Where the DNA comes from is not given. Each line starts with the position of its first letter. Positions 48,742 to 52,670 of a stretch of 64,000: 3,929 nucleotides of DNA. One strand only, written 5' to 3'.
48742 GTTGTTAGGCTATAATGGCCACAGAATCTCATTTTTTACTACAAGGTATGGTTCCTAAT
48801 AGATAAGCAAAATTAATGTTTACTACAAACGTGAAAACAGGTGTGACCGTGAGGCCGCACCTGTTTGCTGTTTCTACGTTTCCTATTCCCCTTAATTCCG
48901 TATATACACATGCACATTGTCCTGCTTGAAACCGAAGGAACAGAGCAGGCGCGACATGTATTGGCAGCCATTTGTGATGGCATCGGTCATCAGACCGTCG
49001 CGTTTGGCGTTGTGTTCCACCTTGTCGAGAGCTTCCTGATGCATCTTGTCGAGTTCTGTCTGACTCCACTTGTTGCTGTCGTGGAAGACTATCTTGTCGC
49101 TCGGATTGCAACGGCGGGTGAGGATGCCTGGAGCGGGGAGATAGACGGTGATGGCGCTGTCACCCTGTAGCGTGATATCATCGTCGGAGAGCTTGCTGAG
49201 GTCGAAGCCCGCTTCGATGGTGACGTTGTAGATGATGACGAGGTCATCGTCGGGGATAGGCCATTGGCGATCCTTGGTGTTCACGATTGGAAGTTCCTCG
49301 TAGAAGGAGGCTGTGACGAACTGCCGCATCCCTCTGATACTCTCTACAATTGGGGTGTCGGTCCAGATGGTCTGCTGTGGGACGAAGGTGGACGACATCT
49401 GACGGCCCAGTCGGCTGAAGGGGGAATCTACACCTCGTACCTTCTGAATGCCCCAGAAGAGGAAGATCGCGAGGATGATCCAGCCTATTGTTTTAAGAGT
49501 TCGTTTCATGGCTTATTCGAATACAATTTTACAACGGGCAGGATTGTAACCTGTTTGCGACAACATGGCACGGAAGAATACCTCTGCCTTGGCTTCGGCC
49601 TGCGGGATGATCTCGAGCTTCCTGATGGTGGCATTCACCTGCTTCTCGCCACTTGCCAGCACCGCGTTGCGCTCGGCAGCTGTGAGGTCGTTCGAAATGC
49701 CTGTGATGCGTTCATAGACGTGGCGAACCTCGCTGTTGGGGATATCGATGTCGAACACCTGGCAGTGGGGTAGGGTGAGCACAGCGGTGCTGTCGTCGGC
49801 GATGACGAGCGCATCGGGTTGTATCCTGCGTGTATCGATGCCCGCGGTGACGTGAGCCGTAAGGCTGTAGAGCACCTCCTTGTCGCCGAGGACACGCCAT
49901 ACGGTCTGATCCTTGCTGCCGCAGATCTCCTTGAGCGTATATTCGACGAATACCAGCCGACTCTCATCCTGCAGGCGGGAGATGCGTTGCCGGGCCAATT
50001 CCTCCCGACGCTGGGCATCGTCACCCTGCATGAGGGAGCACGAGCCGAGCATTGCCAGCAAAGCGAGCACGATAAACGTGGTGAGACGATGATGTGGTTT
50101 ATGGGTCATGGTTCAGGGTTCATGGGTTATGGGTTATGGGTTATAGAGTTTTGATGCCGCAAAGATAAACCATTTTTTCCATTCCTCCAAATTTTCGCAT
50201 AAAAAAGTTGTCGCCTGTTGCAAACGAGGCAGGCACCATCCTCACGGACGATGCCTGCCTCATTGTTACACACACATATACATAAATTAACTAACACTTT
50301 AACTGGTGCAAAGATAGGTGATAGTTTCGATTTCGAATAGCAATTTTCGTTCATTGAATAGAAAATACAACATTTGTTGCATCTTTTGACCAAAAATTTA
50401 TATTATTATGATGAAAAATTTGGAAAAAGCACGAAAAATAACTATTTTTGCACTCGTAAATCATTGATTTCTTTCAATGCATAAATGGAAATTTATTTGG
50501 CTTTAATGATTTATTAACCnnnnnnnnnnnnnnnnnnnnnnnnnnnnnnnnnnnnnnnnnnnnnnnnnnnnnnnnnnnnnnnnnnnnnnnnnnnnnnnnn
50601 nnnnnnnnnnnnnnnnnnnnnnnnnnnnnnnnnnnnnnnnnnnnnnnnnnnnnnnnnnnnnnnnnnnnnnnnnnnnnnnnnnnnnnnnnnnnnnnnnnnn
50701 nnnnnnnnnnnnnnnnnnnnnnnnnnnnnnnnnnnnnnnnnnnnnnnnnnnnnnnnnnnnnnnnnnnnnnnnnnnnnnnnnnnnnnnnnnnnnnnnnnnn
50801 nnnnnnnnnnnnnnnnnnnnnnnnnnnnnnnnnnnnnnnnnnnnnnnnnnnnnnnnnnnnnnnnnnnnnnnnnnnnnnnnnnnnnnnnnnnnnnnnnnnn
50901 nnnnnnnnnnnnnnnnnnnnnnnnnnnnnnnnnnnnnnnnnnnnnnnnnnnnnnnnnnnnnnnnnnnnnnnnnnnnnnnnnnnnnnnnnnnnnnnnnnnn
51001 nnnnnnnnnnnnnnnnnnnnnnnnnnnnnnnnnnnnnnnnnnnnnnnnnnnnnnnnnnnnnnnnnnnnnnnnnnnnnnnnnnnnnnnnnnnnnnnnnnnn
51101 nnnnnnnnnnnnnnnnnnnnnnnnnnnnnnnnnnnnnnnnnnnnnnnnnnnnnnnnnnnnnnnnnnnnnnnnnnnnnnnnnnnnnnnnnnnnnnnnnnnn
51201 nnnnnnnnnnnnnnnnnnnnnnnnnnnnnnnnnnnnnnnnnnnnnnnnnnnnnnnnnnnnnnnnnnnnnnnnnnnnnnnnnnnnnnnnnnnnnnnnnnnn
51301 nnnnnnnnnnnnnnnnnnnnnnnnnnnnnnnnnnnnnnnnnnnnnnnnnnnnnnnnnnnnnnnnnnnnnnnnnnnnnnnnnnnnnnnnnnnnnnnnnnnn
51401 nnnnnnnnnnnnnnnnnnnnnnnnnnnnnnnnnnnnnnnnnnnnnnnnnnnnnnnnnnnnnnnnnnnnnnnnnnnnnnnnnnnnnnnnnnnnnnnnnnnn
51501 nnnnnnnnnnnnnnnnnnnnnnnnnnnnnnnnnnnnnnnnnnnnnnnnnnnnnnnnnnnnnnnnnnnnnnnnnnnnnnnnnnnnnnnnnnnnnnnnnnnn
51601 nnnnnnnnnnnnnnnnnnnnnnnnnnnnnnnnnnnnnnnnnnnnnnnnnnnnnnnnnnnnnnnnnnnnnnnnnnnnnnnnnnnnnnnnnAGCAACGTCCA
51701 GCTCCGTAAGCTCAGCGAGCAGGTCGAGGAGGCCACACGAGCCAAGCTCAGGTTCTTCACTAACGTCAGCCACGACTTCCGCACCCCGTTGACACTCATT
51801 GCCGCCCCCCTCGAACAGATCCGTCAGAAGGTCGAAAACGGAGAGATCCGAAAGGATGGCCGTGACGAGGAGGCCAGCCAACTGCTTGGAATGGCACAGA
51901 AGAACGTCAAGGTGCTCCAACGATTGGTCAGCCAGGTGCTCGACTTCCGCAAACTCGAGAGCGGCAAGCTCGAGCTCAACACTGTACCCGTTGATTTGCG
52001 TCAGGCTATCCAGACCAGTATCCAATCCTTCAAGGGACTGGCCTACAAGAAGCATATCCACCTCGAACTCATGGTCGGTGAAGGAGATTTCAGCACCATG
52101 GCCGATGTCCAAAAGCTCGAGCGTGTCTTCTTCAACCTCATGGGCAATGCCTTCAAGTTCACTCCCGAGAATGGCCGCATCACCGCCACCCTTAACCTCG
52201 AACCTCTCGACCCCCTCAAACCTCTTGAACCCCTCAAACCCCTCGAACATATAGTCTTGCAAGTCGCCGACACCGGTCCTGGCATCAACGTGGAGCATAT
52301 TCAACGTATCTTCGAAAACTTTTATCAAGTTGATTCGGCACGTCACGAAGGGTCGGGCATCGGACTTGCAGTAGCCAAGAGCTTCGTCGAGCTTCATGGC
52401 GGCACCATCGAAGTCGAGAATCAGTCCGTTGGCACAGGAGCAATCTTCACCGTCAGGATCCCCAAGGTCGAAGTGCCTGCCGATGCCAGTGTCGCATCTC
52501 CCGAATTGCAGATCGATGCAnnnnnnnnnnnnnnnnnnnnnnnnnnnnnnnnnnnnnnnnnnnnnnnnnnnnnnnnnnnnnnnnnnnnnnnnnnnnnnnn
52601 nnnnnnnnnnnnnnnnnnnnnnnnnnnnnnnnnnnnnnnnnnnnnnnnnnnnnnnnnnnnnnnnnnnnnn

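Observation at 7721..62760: Dispersed family of 9-bp-periodic C-rich repeats (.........)n found in intergenic spacers and, in frame, inside unrelated genes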

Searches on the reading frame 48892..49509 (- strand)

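Call 56: search_protein_families(library=pfam, proteins=[window:48892-49509:-], max_evalue=0.00001)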
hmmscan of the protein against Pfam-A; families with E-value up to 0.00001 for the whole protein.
window:48892-49509:- (205 aa): 1 family
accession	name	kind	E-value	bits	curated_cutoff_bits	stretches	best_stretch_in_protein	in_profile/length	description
PF14014.11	DUF4230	-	5.3e-23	82.2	27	1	56-199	1-148/148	Protein of unknown function (DUF4230)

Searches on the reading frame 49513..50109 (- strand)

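Call 56: search_protein_families(library=pfam, proteins=[window:49513-50109:-], max_evalue=0.00001)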
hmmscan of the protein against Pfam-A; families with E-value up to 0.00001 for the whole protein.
window:49513-50109:- (198 aa): 1 family
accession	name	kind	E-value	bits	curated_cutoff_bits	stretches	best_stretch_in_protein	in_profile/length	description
PF14014.11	DUF4230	-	3.7e-22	79.5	27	1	45-189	2-144/148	Protein of unknown function (DUF4230)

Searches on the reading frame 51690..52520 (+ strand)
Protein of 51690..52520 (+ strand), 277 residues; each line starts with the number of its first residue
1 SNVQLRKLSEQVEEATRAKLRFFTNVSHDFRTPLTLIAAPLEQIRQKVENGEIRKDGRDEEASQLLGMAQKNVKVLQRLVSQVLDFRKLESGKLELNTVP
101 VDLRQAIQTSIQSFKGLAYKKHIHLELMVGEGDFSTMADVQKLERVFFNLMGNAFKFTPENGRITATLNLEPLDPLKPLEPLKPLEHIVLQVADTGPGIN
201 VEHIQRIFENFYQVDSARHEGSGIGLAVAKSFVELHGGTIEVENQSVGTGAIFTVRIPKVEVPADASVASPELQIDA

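Call 69: search_solved_structures(query=window:51690-52520:+, show_alignments=1, max_evalue=1e-10)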
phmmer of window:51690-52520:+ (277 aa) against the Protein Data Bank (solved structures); distinct sequences matched with E-value up to 1e-10: 32.
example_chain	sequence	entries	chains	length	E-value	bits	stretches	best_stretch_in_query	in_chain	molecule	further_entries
7z8n_A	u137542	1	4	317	6.1e-28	101.1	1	2-257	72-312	Histidine kinase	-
3dge_A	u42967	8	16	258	2.3e-26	96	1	3-261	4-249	Sensor protein | Histidine kinase | Sensor histidine kinase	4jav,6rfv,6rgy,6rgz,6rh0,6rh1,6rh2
2c2a_A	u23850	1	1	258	2.3e-26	96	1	3-261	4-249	SENSOR HISTIDINE KINASE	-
5uht_A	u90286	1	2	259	2.3e-26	95.9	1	3-261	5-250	Sensor histidine kinase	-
4jas_A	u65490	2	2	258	2.9e-26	95.6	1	3-261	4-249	Histidine kinase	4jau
6azr_A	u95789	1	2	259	1.1e-25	93.7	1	3-261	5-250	Sensor histidine kinase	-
6rh7_A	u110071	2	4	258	5.6e-25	91.4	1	3-261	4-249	Sensor histidine kinase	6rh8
8u4x_A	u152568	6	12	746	6.9e-24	87.8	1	6-258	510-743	histidine kinase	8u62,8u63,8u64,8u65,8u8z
7p8e_A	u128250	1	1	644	1.6e-22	83.3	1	5-170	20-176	Receiver domain of histidine kinase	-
6paj_A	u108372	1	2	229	2e-22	83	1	19-261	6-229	Sensor protein SrrB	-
4q20_A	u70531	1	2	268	8.7e-19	71.1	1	9-264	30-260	Sensor protein DivL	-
5c93_A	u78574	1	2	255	9.7e-19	70.9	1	17-259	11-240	Histidine kinase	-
4u7n_A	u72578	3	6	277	9.7e-19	70.9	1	15-259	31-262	Histidine protein kinase sensor protein | Histidine kinase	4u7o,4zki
4i5s_A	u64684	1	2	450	1.5e-18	70.3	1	9-259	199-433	Putative histidine kinase CovS; VicK-like protein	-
6qrj_A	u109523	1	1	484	1.8e-16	63.5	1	25-263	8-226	Hybrid kinase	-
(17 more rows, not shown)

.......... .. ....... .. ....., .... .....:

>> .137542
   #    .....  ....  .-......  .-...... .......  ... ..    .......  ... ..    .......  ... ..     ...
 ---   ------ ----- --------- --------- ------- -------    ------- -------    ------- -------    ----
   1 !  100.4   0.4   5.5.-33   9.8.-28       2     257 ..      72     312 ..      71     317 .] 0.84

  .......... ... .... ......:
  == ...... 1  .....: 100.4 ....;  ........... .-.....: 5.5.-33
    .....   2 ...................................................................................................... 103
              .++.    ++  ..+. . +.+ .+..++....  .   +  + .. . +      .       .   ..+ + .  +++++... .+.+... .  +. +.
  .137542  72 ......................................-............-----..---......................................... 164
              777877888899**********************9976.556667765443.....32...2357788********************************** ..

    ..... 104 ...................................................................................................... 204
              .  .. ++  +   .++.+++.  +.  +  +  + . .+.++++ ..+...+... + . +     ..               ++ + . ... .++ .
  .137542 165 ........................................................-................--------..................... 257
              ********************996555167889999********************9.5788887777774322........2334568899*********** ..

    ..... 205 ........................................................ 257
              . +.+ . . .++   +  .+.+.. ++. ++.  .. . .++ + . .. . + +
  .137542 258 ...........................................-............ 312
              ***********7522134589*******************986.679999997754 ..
